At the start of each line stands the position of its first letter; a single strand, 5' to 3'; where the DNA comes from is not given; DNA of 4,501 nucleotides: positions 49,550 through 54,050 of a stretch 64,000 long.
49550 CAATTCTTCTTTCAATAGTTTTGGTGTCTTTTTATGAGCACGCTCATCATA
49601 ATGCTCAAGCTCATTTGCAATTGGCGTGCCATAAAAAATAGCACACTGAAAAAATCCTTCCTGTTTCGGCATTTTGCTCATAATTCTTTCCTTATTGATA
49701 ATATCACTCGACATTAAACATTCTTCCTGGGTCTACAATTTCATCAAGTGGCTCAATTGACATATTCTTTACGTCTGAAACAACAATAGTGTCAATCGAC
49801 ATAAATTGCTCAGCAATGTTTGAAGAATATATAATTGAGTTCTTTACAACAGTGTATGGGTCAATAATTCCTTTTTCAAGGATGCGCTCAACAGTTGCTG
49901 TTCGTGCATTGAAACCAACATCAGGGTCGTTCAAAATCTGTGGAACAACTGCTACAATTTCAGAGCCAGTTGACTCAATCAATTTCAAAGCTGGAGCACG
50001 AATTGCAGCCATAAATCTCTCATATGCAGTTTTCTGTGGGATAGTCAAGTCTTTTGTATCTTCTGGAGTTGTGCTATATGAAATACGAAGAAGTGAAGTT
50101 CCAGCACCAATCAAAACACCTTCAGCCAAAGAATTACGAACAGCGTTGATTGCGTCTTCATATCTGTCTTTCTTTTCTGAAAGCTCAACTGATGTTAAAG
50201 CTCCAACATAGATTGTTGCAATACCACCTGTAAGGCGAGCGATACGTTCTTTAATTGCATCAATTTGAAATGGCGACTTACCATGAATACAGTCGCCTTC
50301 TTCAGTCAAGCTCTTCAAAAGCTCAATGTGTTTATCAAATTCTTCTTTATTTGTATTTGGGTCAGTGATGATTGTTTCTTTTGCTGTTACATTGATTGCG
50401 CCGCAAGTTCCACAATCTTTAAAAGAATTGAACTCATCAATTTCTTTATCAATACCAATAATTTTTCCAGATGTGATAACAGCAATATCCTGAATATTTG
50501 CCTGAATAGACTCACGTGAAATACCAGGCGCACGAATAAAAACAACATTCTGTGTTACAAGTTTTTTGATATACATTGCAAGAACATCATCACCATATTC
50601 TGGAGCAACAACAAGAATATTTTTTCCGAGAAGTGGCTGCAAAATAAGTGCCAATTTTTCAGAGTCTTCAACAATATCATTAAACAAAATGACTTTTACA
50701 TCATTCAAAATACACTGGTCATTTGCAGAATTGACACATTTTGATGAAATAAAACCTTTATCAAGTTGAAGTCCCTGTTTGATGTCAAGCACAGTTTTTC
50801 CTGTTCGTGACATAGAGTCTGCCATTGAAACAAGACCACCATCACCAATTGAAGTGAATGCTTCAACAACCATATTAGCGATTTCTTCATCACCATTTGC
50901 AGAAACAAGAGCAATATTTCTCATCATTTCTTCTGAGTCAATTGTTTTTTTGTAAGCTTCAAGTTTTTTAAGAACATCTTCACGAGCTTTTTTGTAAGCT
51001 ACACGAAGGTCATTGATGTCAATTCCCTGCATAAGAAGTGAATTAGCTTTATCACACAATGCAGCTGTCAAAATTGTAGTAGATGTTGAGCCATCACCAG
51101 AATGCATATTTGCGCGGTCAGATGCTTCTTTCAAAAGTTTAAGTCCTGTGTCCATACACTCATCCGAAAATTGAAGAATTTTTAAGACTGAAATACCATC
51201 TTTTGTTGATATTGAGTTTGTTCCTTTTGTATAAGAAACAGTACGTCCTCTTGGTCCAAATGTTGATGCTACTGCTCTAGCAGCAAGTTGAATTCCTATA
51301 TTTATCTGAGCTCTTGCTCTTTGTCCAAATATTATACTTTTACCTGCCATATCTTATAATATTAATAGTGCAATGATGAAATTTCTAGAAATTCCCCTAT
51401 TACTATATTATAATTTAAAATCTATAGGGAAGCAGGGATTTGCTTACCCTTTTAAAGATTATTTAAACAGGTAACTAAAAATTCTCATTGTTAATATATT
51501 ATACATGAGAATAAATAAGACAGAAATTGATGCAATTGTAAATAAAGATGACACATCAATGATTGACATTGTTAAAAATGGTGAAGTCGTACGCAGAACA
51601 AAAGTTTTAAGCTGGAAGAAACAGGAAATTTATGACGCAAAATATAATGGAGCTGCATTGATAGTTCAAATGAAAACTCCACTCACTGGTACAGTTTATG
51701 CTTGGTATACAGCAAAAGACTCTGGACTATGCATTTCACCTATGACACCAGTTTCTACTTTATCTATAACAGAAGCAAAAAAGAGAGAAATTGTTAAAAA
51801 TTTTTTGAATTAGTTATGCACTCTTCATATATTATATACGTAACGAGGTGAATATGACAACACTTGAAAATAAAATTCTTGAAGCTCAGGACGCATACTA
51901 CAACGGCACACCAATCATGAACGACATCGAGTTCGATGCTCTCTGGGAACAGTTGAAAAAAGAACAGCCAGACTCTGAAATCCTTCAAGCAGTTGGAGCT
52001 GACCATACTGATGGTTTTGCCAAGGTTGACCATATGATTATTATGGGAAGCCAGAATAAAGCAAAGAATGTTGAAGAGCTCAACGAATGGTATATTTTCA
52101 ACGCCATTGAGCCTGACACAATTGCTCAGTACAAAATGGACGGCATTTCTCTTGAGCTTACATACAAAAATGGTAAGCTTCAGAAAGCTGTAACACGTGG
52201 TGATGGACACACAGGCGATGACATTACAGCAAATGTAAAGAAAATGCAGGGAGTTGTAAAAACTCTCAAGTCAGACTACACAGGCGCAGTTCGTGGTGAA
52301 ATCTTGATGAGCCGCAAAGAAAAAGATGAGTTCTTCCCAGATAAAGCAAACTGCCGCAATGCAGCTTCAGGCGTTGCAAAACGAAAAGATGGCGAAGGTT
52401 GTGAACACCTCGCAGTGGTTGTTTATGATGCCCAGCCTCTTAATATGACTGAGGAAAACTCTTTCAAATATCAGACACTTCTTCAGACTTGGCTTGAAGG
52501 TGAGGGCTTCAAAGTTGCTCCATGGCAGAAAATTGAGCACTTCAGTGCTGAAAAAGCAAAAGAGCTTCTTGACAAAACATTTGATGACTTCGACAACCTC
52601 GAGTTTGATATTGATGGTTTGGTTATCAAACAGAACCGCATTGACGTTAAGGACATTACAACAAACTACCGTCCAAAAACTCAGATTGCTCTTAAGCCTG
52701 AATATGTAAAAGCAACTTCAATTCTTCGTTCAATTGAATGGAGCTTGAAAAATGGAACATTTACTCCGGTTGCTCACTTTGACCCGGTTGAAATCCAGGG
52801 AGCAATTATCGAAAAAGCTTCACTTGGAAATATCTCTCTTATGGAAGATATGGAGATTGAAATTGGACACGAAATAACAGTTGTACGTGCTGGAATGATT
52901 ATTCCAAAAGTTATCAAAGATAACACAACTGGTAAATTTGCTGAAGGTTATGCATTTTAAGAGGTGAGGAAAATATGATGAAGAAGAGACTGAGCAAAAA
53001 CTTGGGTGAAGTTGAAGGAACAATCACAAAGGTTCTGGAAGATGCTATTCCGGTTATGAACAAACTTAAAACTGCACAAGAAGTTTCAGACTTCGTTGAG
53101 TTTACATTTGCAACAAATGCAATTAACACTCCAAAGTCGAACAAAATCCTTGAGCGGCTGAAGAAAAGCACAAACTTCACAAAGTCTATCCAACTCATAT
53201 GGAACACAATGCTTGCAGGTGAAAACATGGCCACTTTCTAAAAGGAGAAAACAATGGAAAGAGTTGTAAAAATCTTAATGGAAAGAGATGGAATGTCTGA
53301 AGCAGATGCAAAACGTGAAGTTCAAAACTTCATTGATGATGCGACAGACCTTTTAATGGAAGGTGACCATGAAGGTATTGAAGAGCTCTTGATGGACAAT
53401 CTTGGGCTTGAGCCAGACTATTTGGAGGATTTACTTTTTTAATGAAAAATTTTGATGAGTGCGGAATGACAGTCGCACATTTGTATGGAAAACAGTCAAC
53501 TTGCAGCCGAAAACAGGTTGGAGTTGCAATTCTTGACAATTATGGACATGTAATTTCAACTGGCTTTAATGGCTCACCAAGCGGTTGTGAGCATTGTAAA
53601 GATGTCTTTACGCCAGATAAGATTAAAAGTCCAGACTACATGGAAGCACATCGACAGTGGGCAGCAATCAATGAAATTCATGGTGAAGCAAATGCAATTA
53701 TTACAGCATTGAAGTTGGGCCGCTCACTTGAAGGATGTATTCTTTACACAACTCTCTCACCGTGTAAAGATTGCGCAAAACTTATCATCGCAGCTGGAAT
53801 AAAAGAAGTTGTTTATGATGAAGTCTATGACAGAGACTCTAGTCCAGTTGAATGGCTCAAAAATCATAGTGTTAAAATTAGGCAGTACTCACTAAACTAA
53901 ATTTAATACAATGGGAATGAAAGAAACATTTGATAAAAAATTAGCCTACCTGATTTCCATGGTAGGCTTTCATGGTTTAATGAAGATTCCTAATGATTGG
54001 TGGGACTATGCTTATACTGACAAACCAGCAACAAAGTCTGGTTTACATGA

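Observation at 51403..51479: Second copy of the conserved hairpin element, next to the chaperonin gene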

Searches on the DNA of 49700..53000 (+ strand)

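Call 8: search_dna_similar(query=window:49700-53000:+, collection=phages, mode=distant, max_rows=30)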
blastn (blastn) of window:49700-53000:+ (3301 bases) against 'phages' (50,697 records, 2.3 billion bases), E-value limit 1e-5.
No match.

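Call 58: search_rna_families(source=window, start=51300, end=51560, threshold=evalue, max_evalue=10)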
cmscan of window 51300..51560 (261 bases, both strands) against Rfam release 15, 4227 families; matches with E-value up to 10: 2.
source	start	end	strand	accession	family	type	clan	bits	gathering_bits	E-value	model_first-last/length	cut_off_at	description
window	51402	51463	+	RF01564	DdR14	Gene; snRNA; snoRNA; CD-box;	-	18.2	80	4.9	1-65/65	no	D. discoideum snoRNA DdR14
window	51370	51445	+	RF00270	SNORD61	Gene; snRNA; snoRNA; CD-box;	CL00067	15.8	43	8.9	1-72/72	no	Small nucleolar RNA SNORD61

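Call 73: search_dna_similar(query=window:51395-51485:+, collection=phages, mode=distant, max_evalue=10, max_rows=15)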
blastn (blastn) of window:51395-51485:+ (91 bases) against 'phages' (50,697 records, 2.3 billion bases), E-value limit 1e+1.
Records with a match: 176; places in all: 179; records where one place covers at least 80% of the query: 0.
Best place of each record, by identity: >=99% 16; 95-99% 64; 90-95% 48; 80-90% 48.
By first word of the organism name: Vibrio 51; Campylobacter 46; Staphylococcus 16; Enterococcus 15; Citrobacter 8; Escherichia 7; Salmonella 6; Acinetobacter 5; Sulfolobus 4; Yersinia 4; and 11 more.
By host as written in the record: Vibrio harveyi BAA-1116 36; - 26; Campylobacter jejuni NCTC12662 15; Campylobacter jejuni 11; Enterococcus faecalis 8; Staphylococcus aureus 7; Vibrio campbellii BB120 7; Sulfolobus islandicus 4; and 40 more.
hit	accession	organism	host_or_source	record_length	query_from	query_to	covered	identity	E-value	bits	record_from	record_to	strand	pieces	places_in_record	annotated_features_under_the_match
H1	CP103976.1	Clostridioides phage HGP05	Clostridioides difficile HGP05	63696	56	88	36%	84.8%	3e+0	36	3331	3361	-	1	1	record has no annotation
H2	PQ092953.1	Campylobacter phage CC_R7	Campylobacter coli 99-2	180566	57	88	35%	84.8%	1e+1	35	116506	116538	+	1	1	hypothetical protein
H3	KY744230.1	Sulfolobus islandicus rod-shaped virus 10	Sulfolobus islandicus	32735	11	40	33%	86.7%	8e-1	37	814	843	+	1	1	none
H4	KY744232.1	Sulfolobus islandicus rod-shaped virus 7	Sulfolobus islandicus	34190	11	40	33%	86.7%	8e-1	37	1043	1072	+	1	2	none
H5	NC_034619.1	Sulfolobus islandicus rod-shaped virus 7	Sulfolobus islandicus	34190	11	40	33%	86.7%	8e-1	37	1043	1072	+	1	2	none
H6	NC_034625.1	Sulfolobus islandicus rod-shaped virus 10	Sulfolobus islandicus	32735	11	40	33%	86.7%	8e-1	37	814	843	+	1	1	none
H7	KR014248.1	Escherichia phage vB_EcoM_AYO145A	Escherichia coli O145:NM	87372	52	80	32%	86.2%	3e+0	36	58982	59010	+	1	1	none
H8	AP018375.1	Staphylococcus phage phiSA039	-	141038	60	88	32%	86.2%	3e+0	36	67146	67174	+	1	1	hypothetical protein pSco10_87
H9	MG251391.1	Salmonella virus VSe11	Salmonella enterica subsp. enterica ...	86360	52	80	32%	86.2%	3e+0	36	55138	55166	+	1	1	none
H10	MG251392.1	Salmonella virus VSe102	Salmonella enterica subsp. enterica ...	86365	52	80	32%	86.2%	3e+0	36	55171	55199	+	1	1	none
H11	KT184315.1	Enterobacteria phage KhF3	Escherichia coli O121:H19 08023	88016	52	80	32%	86.2%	3e+0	36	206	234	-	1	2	none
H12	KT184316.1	Enterobacteria phage XTG1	Escherichia coli O121:H19 08023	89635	52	80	32%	86.2%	3e+0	36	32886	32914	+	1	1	none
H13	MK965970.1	Salmonella phage DaR-2019b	poultry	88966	52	80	32%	86.2%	3e+0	36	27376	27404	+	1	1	none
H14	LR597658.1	Escherichia phage VpaE1_ev108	-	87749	52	80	32%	86.2%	3e+0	36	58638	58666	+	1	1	none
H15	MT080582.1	Staphylococcus phage vB_SauM_EW1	Staphylococcus carnosus TM300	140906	60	88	32%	86.2%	3e+0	36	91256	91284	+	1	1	record has no annotation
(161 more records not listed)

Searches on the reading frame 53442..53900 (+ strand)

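Call 51: search_protein_families(library=phrogs, proteins=[window:53442-53900:+], max_evalue=0.001)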
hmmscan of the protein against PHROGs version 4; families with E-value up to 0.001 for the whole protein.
window:53442-53900:+ (152 aa): 7 families
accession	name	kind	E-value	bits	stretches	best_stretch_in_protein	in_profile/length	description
phrog_174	-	DNA, RNA and nucleotide metabolism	5.5e-50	172.1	1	1-150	113-248/384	dCMP deaminase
phrog_2369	-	DNA, RNA and nucleotide metabolism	3e-19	70.9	1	2-131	3-129/195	dCMP deaminase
phrog_9198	-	unknown function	2e-17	64.1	2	78-133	385-441/531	-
phrog_20648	-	DNA, RNA and nucleotide metabolism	1.8e-10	41.5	1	9-134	11-126/311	dCMP deaminase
phrog_18355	-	DNA, RNA and nucleotide metabolism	5e-08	33.9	1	78-126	2-48/52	deoxycytidinylate deaminase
phrog_8118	-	unknown function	1.4e-07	31.6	1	78-129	477-529/577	-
phrog_20806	-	DNA, RNA and nucleotide metabolism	5.4e-07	30.8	1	78-126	16-62/97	deoxycytidinylate deaminase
